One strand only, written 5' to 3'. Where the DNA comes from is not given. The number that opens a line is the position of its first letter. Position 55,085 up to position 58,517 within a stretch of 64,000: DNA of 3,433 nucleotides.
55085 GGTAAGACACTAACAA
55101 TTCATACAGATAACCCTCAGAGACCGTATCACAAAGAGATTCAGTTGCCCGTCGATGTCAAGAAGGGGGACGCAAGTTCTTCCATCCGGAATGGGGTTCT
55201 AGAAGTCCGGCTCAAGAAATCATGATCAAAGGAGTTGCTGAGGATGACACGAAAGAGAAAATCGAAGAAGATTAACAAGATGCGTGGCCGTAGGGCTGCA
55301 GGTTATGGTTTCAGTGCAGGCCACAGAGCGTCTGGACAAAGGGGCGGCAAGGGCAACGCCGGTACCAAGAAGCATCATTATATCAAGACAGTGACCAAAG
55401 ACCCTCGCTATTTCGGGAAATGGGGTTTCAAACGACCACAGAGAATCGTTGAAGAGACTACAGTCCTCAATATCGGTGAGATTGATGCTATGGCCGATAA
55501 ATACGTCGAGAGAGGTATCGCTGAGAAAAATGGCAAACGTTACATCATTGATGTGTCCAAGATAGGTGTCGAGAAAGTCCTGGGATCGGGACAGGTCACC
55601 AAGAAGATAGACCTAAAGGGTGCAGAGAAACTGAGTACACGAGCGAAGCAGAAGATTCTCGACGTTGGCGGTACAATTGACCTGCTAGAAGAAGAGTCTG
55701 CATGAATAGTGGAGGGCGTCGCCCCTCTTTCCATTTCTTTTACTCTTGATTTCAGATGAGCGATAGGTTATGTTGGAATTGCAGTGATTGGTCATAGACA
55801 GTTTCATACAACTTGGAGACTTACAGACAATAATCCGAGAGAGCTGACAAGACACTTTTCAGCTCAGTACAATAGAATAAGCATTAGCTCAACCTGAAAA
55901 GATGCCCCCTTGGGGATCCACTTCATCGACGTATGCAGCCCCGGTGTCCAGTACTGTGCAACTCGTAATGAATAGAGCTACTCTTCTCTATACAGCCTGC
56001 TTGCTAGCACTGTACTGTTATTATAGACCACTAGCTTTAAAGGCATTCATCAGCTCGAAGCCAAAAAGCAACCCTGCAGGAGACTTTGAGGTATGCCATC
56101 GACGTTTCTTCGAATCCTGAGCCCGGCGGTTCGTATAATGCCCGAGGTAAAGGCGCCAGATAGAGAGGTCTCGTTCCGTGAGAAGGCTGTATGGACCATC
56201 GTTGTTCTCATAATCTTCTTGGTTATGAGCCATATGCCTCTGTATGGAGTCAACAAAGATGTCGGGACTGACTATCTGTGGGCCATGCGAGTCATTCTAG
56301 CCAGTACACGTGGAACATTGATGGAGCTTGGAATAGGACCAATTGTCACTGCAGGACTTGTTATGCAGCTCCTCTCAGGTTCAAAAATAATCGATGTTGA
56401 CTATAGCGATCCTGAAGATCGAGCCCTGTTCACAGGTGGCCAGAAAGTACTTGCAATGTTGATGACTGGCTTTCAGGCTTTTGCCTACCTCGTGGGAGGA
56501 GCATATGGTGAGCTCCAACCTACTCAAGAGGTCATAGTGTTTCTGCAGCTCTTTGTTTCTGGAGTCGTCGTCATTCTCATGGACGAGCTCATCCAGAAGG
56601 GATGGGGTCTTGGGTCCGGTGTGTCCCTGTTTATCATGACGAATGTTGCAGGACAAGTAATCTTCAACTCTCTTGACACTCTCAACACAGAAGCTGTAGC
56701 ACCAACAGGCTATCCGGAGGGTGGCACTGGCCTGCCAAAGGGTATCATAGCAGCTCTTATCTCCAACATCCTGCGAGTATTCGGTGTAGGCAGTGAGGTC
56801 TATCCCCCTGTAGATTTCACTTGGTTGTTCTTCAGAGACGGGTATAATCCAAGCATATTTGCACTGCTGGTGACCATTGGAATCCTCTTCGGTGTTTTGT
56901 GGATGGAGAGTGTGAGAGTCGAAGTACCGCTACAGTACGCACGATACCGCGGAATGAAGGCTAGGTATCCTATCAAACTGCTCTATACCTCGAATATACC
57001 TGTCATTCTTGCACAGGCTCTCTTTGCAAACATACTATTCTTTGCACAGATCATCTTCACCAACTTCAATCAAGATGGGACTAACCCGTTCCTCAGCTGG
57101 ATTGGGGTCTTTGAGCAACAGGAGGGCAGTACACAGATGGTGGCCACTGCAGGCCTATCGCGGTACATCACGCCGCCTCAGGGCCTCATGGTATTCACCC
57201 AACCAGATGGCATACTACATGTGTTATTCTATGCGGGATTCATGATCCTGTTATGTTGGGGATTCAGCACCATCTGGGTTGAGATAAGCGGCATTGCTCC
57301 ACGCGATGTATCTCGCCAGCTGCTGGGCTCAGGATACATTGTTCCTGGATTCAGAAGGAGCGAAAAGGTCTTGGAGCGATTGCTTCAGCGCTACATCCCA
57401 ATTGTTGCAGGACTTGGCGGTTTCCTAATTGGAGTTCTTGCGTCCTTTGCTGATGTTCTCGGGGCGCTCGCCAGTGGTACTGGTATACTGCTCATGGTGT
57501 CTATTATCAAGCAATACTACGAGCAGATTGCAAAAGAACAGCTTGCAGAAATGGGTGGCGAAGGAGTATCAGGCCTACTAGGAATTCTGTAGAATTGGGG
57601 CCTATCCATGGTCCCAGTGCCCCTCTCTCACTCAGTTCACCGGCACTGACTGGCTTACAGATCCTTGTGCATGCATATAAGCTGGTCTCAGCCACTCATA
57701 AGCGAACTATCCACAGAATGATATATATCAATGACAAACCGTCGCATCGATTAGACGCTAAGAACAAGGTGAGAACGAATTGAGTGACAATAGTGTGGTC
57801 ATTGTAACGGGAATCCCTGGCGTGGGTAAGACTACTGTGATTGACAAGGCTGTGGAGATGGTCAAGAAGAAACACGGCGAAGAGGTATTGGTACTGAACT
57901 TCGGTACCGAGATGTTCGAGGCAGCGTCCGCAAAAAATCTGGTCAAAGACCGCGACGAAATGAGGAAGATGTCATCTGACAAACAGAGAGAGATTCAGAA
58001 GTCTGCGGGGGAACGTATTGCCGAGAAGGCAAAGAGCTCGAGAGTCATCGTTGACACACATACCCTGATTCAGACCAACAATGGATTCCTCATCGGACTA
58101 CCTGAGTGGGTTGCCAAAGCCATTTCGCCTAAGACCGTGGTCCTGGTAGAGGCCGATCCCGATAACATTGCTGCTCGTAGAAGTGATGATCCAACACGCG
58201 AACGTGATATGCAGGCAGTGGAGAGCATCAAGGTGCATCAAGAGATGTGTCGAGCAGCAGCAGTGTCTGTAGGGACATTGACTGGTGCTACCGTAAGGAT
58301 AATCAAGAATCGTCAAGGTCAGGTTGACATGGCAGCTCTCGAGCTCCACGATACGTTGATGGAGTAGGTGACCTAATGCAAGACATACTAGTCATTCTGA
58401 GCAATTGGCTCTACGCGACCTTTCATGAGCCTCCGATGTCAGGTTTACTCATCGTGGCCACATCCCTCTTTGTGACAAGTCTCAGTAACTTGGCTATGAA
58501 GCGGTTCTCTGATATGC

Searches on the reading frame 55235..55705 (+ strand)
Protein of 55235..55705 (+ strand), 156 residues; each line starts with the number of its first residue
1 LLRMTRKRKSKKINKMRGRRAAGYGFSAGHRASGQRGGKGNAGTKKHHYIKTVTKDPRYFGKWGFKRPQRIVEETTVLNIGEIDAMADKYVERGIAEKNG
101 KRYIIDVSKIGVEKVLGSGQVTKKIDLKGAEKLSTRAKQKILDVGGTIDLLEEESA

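Call 3: search_protein_families(library=pfam, proteins=[window:55235-55705:+], max_evalue=0.01)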
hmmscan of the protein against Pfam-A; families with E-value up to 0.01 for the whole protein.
window:55235-55705:+ (156 aa): 1 family
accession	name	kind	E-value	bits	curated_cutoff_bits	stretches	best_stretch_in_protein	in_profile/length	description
PF00828.25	Ribosomal_L27A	-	1e-09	39.1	21.5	1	77-148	1-71/72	Ribosomal proteins 50S-L15, 50S-L18e, 60S-L27A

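Call 4: search_protein_families(library=ncbifam, proteins=[window:55235-55705:+], max_evalue=0.01)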
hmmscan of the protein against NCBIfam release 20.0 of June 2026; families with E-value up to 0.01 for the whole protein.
window:55235-55705:+ (156 aa): 1 family
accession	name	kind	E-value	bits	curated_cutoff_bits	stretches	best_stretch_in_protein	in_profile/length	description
NF003079.0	PRK04005.1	equivalog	0.00068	19.2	85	1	114-151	68-104/121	50S ribosomal protein L18e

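Call 85: find_related_loci(query=A6, collection=metagenome_contigs, flank=2500)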
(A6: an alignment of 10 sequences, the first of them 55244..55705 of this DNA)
Query A6 (153 aa) in metagenome_contigs; peptide patterns used: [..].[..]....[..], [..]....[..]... (x = any residue, [..] = any of these).
600 stretches matched a pattern (row limit reached: there are more); 22 encode a relative of the query (tblastn E <= 1e-3); 22 distinct loci.
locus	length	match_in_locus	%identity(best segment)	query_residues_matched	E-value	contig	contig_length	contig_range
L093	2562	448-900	70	1-151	4e-72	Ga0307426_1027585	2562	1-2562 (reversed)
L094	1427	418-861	68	3-150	2e-71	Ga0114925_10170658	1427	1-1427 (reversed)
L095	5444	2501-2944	68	3-150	5e-68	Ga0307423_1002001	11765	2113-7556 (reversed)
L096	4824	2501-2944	67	3-150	1e-67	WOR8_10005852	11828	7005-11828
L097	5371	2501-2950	64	1-150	7e-64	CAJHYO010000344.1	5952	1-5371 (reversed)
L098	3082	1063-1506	64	3-150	6e-64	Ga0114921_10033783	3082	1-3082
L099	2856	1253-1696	63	3-150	3e-64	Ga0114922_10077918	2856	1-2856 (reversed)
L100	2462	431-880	61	2-151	3e-64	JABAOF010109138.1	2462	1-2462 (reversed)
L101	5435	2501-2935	68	3-147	1e-62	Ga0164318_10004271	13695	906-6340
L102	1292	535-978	57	3-150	5e-63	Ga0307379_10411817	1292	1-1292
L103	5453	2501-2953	58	3-153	1e-59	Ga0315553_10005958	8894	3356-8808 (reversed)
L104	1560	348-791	57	3-150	4e-61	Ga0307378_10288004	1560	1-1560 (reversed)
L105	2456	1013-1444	60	4-147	5e-59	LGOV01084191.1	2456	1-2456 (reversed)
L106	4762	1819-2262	55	3-150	5e-57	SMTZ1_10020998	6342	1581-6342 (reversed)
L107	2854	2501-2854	72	4-121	2e-56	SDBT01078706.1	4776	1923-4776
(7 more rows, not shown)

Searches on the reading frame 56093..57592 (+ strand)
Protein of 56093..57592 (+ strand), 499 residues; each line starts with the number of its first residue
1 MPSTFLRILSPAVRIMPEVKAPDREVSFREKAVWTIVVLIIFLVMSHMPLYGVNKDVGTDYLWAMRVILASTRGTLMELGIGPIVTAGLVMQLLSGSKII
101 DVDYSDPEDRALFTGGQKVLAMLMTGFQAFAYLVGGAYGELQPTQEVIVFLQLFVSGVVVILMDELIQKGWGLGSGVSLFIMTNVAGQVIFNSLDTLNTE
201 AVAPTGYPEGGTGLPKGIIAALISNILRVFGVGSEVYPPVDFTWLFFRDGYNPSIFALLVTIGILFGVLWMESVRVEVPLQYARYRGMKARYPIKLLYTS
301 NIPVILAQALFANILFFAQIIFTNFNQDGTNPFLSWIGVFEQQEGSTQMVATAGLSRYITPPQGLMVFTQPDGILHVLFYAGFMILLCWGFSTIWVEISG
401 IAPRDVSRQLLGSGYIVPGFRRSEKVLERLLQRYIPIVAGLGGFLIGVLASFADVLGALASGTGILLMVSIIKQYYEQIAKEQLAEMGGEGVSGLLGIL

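Call 3: search_protein_families(library=pfam, proteins=[window:56093-57592:+], max_evalue=0.01)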
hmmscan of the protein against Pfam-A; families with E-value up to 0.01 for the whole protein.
window:56093-57592:+ (499 aa): 2 families
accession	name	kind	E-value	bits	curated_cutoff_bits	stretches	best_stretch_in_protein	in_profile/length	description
PF00344.25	SecY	-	1.4e-66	225.4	32.2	1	75-476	1-306/306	SecY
PF10559.14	Plug_translocon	-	1.6e-08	34.6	22.1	1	40-74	1-35/35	Plug domain of Sec61p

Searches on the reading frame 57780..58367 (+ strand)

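Call 44: search_protein_families(library=pfam, proteins=[window:57780-58367:+], max_evalue=0.00001)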
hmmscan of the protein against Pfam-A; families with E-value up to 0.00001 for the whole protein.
window:57780-58367:+ (195 aa): 3 families
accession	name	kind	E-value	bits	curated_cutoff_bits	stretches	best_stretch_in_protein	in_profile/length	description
PF13207.12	AAA_17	-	9.4e-37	126.8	27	1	10-151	1-136/136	AAA domain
PF13238.12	AAA_18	-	1.3e-08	35.8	29.4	1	7-146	1-120/128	AAA domain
PF00448.28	SRP54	-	7.3e-08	32.7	22.7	1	5-134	2-132/196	SRP54-type protein, GTPase domain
